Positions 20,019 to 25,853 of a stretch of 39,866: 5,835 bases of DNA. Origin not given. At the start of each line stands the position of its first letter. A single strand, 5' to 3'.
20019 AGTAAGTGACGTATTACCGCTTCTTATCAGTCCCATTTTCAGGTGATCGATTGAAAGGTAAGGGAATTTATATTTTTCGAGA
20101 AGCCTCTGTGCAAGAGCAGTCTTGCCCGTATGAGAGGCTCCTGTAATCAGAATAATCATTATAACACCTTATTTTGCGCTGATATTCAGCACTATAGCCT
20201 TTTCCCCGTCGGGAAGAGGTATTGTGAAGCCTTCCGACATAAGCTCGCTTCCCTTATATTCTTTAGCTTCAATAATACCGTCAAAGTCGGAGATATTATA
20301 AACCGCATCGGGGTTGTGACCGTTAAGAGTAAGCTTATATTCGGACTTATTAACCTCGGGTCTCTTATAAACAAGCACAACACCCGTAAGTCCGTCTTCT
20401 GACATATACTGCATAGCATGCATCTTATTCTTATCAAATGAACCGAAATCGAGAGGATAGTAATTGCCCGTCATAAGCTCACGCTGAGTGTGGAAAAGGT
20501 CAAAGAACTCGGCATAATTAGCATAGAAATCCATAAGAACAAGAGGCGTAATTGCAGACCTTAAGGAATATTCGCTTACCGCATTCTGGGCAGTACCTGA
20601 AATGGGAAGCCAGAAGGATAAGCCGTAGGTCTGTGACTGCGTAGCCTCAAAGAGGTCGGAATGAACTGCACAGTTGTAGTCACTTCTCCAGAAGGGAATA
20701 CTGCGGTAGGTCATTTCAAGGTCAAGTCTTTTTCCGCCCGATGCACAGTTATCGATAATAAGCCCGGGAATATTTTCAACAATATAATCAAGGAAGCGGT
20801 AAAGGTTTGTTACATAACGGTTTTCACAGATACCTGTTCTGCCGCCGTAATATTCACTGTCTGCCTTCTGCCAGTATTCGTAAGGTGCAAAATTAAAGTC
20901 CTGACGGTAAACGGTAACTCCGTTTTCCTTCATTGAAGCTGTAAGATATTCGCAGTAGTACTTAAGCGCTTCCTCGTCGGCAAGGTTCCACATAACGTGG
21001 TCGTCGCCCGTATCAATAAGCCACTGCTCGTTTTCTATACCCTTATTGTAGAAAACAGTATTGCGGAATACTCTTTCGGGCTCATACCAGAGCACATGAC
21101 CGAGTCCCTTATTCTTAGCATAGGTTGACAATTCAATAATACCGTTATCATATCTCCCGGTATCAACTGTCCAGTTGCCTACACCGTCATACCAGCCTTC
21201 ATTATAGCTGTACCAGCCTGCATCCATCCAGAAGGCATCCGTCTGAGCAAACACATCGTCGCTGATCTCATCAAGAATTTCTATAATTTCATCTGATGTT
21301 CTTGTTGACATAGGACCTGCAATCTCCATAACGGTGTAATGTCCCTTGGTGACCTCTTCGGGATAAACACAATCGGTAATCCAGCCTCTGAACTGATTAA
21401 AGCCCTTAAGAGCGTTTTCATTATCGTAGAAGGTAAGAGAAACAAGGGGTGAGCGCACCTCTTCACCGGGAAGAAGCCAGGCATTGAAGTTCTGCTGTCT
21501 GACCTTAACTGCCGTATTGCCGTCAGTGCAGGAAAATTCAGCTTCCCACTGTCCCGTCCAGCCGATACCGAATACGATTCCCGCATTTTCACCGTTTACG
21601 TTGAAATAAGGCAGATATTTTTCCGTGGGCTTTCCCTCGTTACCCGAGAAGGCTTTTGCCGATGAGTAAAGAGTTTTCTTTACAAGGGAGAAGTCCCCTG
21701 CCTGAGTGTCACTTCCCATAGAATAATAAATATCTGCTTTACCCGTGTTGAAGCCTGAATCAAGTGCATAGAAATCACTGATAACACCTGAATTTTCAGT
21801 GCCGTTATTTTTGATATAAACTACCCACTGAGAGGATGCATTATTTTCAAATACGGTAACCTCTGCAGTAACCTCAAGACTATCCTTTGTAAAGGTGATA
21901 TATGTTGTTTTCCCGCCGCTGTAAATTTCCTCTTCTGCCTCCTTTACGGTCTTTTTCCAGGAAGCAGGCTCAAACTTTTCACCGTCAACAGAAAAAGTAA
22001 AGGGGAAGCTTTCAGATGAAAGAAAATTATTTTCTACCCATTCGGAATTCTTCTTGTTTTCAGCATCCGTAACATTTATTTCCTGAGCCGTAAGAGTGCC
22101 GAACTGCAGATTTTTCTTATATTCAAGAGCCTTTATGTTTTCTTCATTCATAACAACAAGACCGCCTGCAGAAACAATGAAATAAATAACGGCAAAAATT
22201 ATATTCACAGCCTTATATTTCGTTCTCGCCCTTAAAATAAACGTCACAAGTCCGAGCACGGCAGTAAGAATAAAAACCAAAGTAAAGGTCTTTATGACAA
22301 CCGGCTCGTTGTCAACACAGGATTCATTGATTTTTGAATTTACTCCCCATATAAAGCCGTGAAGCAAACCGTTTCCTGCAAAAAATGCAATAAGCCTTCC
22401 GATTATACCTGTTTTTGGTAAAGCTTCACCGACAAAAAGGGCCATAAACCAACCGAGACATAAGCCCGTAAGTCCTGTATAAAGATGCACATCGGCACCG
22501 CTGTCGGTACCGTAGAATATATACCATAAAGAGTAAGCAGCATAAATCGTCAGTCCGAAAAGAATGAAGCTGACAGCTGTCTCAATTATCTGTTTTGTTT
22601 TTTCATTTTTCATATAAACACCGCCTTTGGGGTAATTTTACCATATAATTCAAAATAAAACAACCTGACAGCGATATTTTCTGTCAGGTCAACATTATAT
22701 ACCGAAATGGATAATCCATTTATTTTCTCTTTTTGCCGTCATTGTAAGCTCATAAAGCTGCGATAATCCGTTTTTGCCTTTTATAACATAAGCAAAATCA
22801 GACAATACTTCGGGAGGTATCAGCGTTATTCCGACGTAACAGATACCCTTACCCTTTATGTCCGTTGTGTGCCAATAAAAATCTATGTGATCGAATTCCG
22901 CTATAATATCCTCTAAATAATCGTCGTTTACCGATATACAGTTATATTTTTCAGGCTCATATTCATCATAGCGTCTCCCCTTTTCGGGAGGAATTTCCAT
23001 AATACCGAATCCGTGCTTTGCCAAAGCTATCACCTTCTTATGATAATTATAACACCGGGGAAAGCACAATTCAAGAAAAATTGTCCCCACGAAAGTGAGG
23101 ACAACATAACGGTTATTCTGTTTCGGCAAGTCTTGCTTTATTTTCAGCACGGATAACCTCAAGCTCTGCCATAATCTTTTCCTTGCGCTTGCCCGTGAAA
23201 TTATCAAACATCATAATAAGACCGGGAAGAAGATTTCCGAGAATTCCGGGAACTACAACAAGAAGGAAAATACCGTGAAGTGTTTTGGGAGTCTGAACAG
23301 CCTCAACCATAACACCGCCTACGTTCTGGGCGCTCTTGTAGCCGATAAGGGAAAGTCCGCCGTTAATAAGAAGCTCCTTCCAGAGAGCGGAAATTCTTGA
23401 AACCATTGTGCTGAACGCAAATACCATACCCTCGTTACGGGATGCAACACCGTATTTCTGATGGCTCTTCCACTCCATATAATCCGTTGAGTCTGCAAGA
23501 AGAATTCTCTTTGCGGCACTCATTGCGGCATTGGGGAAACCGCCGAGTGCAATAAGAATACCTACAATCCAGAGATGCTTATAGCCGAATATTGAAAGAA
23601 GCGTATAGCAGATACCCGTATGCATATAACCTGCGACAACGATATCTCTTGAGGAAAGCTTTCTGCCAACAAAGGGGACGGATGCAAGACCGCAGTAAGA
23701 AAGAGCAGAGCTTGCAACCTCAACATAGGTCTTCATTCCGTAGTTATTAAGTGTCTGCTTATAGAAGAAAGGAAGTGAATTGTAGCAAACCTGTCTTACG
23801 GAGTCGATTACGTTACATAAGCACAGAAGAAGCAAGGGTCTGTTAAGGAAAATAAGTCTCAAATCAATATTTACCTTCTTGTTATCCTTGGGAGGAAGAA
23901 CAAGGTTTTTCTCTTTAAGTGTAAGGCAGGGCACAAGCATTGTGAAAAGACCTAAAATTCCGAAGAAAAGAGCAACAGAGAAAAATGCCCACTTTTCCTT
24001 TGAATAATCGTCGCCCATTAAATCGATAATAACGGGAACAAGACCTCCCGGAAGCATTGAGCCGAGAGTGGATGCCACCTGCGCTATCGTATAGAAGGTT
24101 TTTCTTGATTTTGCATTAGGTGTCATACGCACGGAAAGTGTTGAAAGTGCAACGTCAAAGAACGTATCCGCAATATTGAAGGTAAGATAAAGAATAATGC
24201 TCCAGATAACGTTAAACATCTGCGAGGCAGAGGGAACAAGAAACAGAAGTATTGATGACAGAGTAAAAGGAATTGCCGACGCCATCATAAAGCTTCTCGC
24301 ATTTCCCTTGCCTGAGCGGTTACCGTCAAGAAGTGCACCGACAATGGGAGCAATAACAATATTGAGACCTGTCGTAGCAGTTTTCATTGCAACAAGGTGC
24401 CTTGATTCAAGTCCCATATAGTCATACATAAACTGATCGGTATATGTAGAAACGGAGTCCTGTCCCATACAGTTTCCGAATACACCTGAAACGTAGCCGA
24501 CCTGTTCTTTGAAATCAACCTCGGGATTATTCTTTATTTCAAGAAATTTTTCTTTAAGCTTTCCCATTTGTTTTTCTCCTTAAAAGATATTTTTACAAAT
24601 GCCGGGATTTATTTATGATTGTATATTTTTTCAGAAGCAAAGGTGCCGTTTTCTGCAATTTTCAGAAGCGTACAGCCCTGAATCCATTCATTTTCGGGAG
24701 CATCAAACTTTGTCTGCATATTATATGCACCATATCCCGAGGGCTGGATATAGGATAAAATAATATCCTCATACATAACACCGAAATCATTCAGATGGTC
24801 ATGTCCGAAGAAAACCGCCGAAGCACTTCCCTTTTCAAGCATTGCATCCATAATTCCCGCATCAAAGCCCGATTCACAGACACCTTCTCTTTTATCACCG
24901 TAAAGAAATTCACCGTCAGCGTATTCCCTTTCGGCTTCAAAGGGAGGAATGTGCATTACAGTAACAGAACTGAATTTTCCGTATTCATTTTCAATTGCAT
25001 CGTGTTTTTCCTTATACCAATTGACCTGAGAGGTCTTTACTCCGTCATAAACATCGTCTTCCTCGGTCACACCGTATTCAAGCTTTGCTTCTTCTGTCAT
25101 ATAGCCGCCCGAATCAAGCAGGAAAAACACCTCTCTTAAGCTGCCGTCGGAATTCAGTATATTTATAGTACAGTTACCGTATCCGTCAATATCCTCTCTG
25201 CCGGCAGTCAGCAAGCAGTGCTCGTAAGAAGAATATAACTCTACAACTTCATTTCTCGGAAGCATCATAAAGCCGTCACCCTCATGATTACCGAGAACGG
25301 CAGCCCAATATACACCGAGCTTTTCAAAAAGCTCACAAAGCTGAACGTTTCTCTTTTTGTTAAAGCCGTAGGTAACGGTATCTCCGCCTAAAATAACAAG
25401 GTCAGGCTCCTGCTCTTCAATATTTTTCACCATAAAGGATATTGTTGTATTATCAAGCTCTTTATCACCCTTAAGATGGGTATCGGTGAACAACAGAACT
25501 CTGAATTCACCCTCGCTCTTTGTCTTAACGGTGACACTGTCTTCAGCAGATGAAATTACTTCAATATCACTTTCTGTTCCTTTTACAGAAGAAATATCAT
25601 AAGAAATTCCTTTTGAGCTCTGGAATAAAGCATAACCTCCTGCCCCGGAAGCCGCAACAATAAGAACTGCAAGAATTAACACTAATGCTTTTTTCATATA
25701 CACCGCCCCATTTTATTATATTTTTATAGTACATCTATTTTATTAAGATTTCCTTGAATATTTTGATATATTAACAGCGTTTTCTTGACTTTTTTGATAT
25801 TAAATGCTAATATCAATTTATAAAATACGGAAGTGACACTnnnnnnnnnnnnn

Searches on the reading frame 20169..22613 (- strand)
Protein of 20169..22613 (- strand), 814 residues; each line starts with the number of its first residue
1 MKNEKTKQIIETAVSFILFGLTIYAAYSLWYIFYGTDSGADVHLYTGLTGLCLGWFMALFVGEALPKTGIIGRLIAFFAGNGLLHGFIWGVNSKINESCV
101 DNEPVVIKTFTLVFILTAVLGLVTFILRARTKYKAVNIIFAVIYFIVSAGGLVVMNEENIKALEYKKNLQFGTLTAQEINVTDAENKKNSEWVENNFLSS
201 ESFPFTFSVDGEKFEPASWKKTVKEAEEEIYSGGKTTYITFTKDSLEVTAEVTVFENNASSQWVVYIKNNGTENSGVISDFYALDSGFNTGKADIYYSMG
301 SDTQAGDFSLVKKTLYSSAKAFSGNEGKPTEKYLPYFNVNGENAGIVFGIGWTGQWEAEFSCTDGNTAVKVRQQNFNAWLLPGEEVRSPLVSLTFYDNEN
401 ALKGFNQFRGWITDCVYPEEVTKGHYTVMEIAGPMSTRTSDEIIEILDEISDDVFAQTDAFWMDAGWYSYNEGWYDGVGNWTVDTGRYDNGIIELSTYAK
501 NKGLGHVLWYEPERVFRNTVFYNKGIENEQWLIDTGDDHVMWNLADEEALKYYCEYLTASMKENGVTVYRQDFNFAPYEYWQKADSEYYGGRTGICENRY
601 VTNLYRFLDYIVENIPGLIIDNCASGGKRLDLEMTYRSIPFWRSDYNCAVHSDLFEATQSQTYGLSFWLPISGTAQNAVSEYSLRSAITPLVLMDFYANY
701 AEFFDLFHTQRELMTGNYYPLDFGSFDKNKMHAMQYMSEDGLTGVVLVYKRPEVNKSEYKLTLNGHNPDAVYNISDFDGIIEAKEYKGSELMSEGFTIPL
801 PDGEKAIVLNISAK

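Call 14: search_protein_families(library=pfam, proteins=[window:20169-22613:-], max_evalue=0.001)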
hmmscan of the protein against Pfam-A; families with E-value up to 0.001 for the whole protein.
window:20169-22613:- (814 aa): 2 families
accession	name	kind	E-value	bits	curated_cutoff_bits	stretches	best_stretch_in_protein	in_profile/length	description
PF02065.24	Melibiase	-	3.8e-21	75.9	27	1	442-652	59-267/347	Melibiase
PF16874.11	Glyco_hydro_36C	-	9.4e-09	36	27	1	732-800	2-66/77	Glycosyl hydrolase family 36 C-terminal domain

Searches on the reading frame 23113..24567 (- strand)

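Call 14: search_protein_families(library=pfam, proteins=[window:23113-24567:-], max_evalue=0.001)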
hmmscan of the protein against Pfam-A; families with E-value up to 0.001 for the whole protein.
window:23113-24567:- (484 aa): 1 family
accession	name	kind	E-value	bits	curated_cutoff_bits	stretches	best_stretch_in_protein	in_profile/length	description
PF13347.12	MFS_2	-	4.3e-48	164.4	27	1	25-454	2-422/427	MFS/sugar transport protein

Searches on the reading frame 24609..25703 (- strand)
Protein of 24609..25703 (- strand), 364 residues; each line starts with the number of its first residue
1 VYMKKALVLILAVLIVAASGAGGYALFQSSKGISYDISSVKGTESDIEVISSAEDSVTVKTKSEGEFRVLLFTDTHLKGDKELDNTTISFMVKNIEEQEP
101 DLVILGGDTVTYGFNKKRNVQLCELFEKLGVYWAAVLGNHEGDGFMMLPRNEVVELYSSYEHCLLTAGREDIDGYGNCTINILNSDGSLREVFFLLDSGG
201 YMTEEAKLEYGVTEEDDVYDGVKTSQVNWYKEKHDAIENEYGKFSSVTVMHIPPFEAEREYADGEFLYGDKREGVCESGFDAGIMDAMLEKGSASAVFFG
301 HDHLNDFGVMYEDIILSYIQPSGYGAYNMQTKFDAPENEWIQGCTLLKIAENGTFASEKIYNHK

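Call 14: search_protein_families(library=pfam, proteins=[window:24609-25703:-], max_evalue=0.001)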
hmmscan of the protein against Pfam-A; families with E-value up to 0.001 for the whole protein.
window:24609-25703:- (364 aa): 2 families
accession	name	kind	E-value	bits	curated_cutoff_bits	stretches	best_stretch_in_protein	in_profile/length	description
PF00149.33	Metallophos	-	4.8e-14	53.7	21.5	1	67-303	1-189/191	Calcineurin-like phosphoesterase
PF12850.12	Metallophos_2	-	0.00094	19.6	27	0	68-154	2-77/154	Calcineurin-like phosphoesterase superfamily domain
